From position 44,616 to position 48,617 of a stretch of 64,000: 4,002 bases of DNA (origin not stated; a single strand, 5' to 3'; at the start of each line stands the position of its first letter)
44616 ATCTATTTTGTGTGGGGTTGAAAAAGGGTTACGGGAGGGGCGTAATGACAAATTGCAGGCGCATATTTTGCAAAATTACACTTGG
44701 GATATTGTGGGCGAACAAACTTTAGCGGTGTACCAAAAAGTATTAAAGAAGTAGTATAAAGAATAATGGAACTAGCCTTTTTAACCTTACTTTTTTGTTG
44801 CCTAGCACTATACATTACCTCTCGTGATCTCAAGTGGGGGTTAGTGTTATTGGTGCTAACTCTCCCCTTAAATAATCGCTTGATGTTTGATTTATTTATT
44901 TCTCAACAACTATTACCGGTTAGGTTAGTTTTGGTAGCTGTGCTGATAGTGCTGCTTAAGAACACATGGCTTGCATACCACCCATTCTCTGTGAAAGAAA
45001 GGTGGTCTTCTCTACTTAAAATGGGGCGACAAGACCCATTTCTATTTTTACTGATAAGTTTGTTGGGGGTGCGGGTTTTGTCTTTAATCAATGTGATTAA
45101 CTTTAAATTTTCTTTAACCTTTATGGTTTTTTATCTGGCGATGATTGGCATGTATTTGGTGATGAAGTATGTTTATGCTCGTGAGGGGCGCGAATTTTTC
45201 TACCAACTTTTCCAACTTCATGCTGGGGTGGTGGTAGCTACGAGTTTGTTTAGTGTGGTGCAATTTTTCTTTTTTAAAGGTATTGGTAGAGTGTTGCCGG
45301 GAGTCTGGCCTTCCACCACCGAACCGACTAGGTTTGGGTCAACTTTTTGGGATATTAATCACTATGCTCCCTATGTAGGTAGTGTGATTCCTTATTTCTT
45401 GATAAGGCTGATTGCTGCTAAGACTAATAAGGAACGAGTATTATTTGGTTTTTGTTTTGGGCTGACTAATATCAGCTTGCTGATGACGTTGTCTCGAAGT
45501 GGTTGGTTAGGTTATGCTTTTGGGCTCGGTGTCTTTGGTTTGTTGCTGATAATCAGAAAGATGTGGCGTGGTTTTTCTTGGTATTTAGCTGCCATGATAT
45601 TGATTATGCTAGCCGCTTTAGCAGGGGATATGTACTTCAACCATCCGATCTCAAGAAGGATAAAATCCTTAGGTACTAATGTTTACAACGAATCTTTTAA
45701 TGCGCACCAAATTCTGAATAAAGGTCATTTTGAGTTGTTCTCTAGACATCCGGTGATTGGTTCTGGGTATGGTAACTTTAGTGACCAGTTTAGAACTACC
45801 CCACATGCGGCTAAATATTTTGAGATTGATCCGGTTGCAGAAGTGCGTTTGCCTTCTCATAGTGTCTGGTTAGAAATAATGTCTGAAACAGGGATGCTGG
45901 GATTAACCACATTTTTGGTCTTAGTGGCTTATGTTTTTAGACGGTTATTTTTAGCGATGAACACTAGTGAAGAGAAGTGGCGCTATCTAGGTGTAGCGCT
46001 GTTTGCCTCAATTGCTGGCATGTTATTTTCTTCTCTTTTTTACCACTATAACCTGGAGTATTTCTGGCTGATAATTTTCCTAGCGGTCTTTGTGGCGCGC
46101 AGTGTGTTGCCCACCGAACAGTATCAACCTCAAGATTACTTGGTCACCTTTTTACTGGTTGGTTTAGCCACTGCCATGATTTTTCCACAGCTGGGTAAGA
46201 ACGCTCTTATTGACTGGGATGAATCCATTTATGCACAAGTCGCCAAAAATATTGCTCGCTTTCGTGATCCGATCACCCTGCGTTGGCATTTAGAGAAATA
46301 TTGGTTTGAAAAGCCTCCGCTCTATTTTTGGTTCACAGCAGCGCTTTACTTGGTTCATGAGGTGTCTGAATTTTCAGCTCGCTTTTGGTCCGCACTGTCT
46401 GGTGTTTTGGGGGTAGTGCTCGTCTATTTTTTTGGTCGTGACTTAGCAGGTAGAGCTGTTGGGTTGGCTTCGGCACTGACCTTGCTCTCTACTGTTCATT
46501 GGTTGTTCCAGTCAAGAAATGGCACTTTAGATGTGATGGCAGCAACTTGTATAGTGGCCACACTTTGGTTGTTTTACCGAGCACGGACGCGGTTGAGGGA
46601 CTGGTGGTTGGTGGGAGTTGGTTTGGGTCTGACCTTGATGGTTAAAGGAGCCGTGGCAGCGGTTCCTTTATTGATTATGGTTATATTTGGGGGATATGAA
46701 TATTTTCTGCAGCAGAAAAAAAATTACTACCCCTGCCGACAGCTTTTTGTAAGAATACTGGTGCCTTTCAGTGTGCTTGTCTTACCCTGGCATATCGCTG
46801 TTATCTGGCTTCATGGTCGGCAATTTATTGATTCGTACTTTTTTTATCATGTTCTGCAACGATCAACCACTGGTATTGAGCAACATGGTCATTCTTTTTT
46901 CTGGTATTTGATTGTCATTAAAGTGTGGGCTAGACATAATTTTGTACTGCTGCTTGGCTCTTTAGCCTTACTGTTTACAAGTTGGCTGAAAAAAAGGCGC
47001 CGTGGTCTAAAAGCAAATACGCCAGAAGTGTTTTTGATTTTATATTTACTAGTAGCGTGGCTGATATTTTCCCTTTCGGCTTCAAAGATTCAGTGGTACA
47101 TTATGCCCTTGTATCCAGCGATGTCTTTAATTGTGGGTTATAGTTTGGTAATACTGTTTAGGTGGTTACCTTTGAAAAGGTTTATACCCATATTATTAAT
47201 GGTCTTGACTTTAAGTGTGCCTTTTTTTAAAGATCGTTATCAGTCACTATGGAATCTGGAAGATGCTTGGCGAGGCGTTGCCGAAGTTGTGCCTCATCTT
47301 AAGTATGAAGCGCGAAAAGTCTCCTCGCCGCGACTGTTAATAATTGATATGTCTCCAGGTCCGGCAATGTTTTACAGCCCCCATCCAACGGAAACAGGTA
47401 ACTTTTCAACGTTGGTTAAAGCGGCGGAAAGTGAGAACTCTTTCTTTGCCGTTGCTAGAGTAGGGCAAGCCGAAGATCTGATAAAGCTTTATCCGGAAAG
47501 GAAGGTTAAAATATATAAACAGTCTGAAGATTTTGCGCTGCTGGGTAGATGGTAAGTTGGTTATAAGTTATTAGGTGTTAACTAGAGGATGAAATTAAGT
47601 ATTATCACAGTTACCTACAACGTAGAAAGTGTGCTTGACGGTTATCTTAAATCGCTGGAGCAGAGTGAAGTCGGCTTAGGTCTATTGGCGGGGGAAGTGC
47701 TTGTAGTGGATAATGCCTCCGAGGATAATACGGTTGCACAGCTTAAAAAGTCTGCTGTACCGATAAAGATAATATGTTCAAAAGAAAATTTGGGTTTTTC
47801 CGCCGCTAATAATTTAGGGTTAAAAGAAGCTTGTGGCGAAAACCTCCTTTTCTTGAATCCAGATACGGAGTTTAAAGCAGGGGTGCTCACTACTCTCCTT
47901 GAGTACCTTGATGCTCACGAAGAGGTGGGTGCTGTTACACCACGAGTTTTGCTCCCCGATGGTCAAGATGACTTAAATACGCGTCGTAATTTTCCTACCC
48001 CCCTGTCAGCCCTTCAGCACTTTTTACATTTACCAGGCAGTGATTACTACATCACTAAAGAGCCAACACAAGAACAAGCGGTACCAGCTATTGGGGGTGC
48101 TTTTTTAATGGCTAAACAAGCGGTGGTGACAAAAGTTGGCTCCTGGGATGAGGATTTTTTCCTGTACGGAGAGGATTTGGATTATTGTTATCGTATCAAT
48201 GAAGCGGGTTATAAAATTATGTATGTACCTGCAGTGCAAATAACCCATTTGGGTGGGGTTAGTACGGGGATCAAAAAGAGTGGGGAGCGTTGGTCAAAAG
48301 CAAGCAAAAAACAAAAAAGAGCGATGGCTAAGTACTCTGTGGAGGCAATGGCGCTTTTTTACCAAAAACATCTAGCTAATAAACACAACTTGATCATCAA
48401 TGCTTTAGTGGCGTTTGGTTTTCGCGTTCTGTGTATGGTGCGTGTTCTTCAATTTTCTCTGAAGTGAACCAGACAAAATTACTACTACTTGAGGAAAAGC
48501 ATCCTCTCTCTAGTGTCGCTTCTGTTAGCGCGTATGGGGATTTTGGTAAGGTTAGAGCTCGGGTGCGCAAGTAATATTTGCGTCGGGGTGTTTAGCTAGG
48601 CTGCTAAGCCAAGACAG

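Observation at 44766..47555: Single 929 aa protein fusing an O-antigen-ligase/polymerase-like (Wzy_C) domain to an ArnT/PMT-like GT-C domain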

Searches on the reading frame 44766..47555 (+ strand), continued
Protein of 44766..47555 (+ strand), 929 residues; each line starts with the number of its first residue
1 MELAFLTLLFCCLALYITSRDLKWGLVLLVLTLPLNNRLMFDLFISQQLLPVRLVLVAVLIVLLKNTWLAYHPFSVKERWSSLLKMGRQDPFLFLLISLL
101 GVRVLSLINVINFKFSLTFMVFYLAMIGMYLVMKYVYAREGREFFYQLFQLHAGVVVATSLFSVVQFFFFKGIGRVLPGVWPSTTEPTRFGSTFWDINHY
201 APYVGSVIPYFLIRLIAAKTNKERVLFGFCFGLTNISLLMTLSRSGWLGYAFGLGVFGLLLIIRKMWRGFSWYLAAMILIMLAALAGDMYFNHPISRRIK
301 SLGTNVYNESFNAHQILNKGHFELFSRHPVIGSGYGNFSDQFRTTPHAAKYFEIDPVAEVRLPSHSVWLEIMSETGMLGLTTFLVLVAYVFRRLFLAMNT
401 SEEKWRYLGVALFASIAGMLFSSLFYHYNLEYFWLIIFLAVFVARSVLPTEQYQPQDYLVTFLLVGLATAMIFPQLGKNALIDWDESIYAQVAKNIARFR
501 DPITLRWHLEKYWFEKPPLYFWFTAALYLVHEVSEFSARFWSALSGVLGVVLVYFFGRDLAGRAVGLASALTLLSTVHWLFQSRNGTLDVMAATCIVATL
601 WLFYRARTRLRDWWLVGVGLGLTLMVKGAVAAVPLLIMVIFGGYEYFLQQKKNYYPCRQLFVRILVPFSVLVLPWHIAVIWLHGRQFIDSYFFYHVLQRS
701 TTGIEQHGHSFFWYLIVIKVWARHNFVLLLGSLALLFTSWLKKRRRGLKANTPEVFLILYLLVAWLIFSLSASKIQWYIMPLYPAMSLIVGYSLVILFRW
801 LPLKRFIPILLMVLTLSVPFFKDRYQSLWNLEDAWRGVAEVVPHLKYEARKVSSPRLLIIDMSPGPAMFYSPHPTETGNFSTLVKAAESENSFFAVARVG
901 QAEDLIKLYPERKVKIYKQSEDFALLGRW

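Call 62: find_encoding_contigs(protein=P0054, flank=6000, max_places=3)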
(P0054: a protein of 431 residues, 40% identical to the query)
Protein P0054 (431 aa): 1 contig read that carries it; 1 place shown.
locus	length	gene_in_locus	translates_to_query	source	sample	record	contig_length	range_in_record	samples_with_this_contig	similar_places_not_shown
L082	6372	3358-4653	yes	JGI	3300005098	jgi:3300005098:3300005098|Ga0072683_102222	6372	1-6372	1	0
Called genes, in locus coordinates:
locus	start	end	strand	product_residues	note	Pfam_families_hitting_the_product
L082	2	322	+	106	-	?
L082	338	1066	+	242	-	PF00535:Glycos_transf_2, PF13641:Glyco_tranf_2_3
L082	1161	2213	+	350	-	PF13439:Glyco_transf_4, PF13477:Glyco_trans_4_2 (weak), PF13579:Glyco_trans_4_4, PF20706:GT4-conflict, PF00534:Glycos_transf_1, PF13692:Glyco_trans_1_4, PF13524:Glyco_trans_1_2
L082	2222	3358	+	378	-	PF13439:Glyco_transf_4 (faint), PF00534:Glycos_transf_1, PF13692:Glyco_trans_1_4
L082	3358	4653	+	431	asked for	PF04932:Wzy_C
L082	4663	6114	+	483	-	PF02366:PMT, PF13231:PMT_2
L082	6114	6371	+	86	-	?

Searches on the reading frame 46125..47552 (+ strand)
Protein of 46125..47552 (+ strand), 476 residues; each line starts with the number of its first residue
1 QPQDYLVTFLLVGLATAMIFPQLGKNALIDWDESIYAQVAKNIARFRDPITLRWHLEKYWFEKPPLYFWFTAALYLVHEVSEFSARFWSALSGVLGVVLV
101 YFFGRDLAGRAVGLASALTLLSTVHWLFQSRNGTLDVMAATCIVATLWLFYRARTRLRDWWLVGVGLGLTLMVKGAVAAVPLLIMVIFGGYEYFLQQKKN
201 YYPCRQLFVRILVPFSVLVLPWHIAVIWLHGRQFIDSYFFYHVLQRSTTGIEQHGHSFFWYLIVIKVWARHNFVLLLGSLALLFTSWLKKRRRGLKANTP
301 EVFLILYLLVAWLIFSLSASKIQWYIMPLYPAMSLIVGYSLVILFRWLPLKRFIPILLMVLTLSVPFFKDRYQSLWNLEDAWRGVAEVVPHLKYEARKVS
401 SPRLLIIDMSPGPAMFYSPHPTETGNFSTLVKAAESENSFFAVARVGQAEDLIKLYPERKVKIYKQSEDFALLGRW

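Call 4: search_protein_families(library=pfam, proteins=[window:46125-47552:+], max_evalue=1)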
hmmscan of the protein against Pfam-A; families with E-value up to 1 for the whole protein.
window:46125-47552:+ (476 aa): 2 families
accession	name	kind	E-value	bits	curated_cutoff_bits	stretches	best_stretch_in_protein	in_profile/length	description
PF13231.12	PMT_2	-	3.5e-19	70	26.1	1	63-215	2-157/160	Dolichyl-phosphate-mannose-protein mannosyltransferase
PF02366.24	PMT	-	3.4e-12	46.9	22.7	1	57-224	56-232/245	Dolichyl-phosphate-mannose-protein mannosyltransferase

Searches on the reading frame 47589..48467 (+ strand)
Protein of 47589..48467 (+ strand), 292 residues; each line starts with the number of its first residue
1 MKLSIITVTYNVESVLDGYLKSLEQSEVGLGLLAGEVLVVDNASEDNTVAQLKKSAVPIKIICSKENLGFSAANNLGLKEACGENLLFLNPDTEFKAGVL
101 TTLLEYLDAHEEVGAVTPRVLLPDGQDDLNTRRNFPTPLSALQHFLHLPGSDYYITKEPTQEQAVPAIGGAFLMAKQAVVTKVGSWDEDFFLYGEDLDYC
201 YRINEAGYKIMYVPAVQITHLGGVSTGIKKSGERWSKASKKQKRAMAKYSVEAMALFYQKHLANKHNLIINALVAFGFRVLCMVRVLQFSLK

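Call 9: search_protein_families(library=pfam, proteins=[window:47589-48467:+], max_evalue=0.001)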
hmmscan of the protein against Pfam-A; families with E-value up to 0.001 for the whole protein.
window:47589-48467:+ (292 aa): 5 families
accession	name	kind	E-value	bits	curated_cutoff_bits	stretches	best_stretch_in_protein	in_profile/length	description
PF00535.33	Glycos_transf_2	-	1.1e-20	74.6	23.3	1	4-147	1-132/168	Glycosyl transferase family 2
PF13641.12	Glyco_tranf_2_3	-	2e-09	38.3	27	1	4-240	4-222/230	Glycosyltransferase like family 2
PF13632.12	Glyco_trans_2_3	-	9.7e-09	35.8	27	1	165-283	70-177/198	Glycosyl transferase family group 2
PF13712.12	Glyco_tranf_2_5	-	1e-05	25.8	27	1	65-216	36-182/210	Glycosyltransferase like family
PF10111.15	Glyco_tranf_2_2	-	4.2e-05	23.6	27.3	1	36-225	31-223/276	Glycosyltransferase like family 2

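Call 41: search_protein_families(library=ncbifam, proteins=[window:47589-48467:+], max_evalue=0.01)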
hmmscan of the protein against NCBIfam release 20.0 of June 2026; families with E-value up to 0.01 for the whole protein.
window:47589-48467:+ (292 aa): 16 families
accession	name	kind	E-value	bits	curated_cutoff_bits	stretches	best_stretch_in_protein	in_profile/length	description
TIGR03965.1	mycofact_glyco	equivalog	2.4e-21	76.2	280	1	36-220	107-280/467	mycofactocin biosynthesis glycosyltransferase MftF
TIGR01556.1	rhamnosyltran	subfamily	9.7e-17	61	200.55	1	20-240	7-219/281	rhamnosyltransferase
NF038299.1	EPS_HpsN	equivalog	2.6e-14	52.9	425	1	2-229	2-229/317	hormogonium polysaccharide biosynthesis glycosyltransferase HpsN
NF041875.1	EPS_EpsD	equivalog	2.9e-14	53.2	370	1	3-220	1-206/325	exopolysaccharide biosynthesis glycosyltransferase EpsD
TIGR03937.1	PgaC_IcaA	equivalog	3.4e-14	52.6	422.3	2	3-119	47-164/407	poly-beta-1,6-N-acetyl-D-glucosamine synthase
NF038302.1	EPS_HpsE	equivalog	1.2e-13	50.8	300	1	2-220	2-222/307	hormogonium polysaccharide biosynthesis glycosyltransferase HpsE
TIGR04283.1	glyco_like_mftF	equivalog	4.6e-11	42.7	182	1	3-114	1-105/221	TIGR04283 family arsenosugar biosynthesis glycosyltransferase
NF047683.1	TeichurnBiosyTuaG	equivalog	1.4e-10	41.2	400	1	3-120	8-124/252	teichuronic acid biosynthesis protein TuaG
NF007482.0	PRK10073.1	equivalog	4.4e-10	39.1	423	1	2-106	7-109/334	glycosyltransferase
NF050113.1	gal_furan_GlfT1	equivalog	4.1e-06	26.3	330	1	35-209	29-195/290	galactofuranosyltransferase GlfT1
NF050050.1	ProtGlycPglI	equivalog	1.4e-05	24.7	500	1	2-107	3-108/306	GalNAc(5)-diNAcBac-PP-undecaprenol beta-1,3-glucosyltransferase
NF047588.1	GlcsyltransPgfSStrep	equivalog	2.3e-05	23.8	500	1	1-106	1-109/308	glycosyltransferase PgfS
TIGR03111.1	glyc2_xrt_Gpos1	hypoth_equivalog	7.6e-05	21.7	363.95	1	3-206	51-251/439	TIGR03111 family XrtG-associated glycosyltransferase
TIGR04009.1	wcaE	equivalog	8.8e-05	21.9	369.2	1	1-111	1-110/248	colanic acid biosynthesis glycosyltransferase WcaE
NF050819.1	PolSacchBiosHfsG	equivalog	0.0013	18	500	0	34-222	38-218/302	polysaccharide biosynthesis protein HfsG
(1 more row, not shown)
